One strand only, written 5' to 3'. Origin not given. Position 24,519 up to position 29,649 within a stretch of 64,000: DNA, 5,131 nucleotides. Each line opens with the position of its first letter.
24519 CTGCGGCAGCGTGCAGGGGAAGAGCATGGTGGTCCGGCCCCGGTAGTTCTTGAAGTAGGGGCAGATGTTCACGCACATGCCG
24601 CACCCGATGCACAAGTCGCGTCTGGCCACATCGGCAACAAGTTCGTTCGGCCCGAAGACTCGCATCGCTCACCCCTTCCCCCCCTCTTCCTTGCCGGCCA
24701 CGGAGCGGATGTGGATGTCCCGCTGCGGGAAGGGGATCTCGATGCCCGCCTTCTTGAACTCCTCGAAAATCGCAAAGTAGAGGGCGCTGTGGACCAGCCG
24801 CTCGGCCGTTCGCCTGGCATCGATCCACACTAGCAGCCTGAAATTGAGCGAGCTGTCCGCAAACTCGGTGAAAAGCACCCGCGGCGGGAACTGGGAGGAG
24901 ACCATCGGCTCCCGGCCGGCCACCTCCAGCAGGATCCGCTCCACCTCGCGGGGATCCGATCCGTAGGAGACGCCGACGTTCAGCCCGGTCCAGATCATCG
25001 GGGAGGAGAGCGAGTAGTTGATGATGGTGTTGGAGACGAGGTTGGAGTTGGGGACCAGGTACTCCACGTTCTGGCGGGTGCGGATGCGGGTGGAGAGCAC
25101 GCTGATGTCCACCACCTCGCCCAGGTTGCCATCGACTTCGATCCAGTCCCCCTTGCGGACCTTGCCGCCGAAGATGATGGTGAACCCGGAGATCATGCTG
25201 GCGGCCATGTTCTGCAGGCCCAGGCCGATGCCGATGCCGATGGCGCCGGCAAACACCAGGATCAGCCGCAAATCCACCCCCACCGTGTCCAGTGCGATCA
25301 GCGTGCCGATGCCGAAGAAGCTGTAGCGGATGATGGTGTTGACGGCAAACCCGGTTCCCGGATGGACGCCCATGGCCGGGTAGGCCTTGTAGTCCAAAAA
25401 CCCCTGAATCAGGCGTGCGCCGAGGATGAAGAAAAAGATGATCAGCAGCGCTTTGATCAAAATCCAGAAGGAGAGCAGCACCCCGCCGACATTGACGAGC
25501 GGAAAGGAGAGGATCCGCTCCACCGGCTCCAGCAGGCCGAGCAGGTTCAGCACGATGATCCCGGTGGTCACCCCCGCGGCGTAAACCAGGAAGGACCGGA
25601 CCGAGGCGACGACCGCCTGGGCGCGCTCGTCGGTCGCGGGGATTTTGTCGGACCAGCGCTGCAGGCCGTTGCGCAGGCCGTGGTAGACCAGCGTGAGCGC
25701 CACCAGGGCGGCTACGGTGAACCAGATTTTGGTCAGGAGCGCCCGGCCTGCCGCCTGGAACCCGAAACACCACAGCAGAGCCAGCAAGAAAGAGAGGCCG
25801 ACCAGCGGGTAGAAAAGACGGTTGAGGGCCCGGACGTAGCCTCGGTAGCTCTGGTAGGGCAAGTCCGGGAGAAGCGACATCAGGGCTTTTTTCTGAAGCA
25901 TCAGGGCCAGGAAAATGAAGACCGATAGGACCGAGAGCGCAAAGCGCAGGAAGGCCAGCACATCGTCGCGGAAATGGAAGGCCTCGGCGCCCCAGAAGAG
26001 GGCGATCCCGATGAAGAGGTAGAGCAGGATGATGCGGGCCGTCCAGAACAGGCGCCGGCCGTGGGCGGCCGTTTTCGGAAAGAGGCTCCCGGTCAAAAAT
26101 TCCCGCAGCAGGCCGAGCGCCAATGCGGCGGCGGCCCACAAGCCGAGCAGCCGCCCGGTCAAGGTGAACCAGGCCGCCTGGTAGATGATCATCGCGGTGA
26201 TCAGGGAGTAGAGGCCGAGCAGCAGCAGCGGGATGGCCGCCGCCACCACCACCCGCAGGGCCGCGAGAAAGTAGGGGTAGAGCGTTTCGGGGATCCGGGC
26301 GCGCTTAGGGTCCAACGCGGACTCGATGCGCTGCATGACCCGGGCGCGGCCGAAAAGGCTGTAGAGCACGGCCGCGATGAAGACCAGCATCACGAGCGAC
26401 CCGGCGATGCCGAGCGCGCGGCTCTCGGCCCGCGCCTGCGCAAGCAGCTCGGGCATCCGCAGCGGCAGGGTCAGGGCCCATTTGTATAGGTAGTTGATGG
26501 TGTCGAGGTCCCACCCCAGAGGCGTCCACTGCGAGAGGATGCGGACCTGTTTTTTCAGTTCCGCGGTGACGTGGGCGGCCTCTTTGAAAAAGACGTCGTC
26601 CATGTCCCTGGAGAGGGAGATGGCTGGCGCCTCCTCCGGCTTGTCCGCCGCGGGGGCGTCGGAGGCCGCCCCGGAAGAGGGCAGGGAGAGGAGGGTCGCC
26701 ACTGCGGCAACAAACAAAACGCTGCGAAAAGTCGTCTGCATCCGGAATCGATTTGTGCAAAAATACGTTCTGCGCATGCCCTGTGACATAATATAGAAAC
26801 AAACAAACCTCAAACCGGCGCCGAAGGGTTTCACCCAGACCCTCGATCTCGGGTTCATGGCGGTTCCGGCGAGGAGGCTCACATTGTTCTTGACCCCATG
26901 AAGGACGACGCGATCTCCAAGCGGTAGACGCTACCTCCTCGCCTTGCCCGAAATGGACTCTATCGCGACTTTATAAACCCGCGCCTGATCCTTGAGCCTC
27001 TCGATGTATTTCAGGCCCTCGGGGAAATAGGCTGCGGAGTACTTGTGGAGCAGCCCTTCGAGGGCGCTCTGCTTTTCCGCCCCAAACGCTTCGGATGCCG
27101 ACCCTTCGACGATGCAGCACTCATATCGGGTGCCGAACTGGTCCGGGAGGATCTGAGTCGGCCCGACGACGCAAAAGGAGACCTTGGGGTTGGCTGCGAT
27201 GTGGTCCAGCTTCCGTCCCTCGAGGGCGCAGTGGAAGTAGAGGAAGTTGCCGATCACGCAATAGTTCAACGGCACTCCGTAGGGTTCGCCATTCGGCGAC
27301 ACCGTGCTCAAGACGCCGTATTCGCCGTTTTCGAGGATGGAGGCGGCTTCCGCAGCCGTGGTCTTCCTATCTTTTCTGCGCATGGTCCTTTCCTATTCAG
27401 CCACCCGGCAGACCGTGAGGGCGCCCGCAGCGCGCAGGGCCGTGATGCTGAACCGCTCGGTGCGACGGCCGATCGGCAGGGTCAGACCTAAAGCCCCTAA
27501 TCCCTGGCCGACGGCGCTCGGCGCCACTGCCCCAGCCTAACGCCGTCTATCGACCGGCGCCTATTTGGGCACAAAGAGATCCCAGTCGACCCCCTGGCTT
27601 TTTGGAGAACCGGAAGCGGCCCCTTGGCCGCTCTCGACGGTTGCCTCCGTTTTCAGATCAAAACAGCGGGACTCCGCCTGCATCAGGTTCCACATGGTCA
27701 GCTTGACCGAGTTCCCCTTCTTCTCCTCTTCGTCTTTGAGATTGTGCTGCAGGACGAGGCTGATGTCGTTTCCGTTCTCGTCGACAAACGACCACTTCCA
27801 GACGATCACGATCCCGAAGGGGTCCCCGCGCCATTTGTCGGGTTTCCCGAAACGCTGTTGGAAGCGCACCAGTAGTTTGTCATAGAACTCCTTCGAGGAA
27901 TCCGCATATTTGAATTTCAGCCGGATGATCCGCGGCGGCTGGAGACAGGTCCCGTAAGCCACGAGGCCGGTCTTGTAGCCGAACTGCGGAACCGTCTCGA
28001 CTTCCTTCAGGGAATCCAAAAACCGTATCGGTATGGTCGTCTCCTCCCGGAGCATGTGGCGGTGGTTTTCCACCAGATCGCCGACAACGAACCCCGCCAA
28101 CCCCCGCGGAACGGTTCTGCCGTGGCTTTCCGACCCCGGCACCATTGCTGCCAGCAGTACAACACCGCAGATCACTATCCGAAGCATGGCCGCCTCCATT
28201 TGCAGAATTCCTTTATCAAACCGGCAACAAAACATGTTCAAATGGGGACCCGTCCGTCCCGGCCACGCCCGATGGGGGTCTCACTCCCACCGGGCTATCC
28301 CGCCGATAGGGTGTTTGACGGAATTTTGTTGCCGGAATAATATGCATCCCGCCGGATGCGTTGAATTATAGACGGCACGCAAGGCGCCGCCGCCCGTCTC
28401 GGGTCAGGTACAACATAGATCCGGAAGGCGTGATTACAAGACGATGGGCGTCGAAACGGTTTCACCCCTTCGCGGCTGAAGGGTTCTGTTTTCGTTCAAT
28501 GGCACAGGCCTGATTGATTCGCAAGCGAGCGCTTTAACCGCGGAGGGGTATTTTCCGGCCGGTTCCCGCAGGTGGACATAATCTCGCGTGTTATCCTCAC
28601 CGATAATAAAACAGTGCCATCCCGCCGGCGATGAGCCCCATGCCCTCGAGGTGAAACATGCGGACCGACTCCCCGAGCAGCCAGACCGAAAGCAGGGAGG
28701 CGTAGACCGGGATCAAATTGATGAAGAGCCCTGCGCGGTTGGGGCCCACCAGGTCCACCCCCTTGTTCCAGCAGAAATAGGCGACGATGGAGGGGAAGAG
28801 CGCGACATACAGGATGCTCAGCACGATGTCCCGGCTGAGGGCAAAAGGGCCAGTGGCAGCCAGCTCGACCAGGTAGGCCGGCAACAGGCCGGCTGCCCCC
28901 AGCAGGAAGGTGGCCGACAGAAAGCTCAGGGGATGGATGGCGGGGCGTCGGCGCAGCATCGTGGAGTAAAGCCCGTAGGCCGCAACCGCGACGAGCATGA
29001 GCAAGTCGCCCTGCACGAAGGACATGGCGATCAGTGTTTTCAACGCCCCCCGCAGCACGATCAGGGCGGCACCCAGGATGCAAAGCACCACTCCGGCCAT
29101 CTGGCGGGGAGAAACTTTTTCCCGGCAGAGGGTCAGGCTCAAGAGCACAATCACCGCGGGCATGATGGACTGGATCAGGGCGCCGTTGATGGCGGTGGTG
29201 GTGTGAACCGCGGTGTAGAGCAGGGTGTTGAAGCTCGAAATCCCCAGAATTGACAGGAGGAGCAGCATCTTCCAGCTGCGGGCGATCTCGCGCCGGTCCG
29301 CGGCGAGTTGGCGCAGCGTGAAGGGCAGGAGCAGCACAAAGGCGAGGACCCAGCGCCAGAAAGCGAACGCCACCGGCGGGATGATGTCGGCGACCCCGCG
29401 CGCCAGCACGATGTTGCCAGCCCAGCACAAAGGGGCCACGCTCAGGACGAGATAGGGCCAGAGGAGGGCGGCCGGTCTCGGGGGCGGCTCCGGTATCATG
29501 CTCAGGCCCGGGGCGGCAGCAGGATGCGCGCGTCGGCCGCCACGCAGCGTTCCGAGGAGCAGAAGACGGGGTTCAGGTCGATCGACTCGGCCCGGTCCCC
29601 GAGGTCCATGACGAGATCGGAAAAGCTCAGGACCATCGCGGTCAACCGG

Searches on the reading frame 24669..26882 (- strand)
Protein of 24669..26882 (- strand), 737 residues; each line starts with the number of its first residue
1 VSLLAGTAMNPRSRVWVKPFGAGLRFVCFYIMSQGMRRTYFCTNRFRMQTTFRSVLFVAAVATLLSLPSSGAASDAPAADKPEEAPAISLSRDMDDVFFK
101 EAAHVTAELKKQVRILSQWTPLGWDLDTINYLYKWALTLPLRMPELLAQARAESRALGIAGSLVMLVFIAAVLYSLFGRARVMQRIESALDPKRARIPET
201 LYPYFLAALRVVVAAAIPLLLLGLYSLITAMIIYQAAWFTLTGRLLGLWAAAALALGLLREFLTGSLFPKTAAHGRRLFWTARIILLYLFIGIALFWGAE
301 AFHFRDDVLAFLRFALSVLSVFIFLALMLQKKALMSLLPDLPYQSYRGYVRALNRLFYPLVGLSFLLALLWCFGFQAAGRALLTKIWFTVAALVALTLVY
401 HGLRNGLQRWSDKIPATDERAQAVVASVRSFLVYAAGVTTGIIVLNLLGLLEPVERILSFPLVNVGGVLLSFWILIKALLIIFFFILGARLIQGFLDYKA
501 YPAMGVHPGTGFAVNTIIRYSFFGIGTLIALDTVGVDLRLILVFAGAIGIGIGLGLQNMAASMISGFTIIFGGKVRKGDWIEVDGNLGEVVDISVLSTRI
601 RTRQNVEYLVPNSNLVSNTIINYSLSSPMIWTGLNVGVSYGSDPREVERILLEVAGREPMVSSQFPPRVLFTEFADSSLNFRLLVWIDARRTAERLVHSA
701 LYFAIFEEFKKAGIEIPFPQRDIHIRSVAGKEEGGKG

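Call 10: search_protein_families(library=pfam, proteins=[window:24669-26882:-], max_evalue=0.001)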
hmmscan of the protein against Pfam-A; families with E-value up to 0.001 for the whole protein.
window:24669-26882:- (737 aa): 3 families
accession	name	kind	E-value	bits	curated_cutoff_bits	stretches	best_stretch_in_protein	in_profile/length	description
PF00924.24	MS_channel_2nd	-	5.5e-18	65.3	20.2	1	560-624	3-67/68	Mechanosensitive ion channel, beta-domain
PF21082.3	MS_channel_3rd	-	2.3e-13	50.8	21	1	634-716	3-88/88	Mechanosensitive ion channel MscS, C-terminal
PF21088.3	MS_channel_1st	-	2.6e-06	27.7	23.1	1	516-557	1-42/42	Mechanosensitive ion channel, transmembrane helices 2/3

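Call 81: search_protein_families(library=padloc, proteins=[window:24669-26882:-], max_evalue=0.00001)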
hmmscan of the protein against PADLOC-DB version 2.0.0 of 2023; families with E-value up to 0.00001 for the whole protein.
window:24669-26882:- (737 aa): 0 families

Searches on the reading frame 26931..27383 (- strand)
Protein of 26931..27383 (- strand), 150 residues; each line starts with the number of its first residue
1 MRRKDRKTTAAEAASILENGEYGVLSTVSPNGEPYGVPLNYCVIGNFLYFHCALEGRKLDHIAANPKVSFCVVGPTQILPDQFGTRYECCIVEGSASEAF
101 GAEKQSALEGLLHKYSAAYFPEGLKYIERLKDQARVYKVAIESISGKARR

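Call 10: search_protein_families(library=pfam, proteins=[window:26931-27383:-], max_evalue=0.001)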
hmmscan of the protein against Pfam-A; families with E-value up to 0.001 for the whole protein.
window:26931-27383:- (150 aa): 2 families
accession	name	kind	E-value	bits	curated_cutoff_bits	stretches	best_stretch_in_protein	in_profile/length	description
PF12900.13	Pyridox_ox_2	-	2.8e-15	56.9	27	1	10-147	2-139/140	Pyridoxamine 5'-phosphate oxidase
PF01243.27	PNPOx_N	-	1e-13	52.2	28.1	1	11-145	3-117/120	Pyridoxamine 5'-phosphate oxidase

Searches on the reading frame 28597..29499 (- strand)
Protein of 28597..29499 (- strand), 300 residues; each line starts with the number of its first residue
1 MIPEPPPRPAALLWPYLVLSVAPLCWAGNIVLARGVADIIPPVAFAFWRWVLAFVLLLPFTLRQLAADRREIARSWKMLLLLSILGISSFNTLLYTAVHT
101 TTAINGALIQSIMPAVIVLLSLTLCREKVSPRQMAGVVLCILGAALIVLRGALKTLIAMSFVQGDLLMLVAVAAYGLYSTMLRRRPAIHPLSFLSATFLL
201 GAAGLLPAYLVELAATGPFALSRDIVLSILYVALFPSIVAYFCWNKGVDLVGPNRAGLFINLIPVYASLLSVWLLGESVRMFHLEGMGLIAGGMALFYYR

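Call 10: search_protein_families(library=pfam, proteins=[window:28597-29499:-], max_evalue=0.001)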
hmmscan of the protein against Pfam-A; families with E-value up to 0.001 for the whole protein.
window:28597-29499:- (300 aa): 2 families
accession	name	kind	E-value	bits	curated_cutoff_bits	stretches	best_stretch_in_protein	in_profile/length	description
PF00892.27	EamA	-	7.1e-45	153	28.2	2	14-148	2-134/135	EamA-like transporter family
PF06027.18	SLC35F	-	1.9e-07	31.4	21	1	24-180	17-179/299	Solute carrier family 35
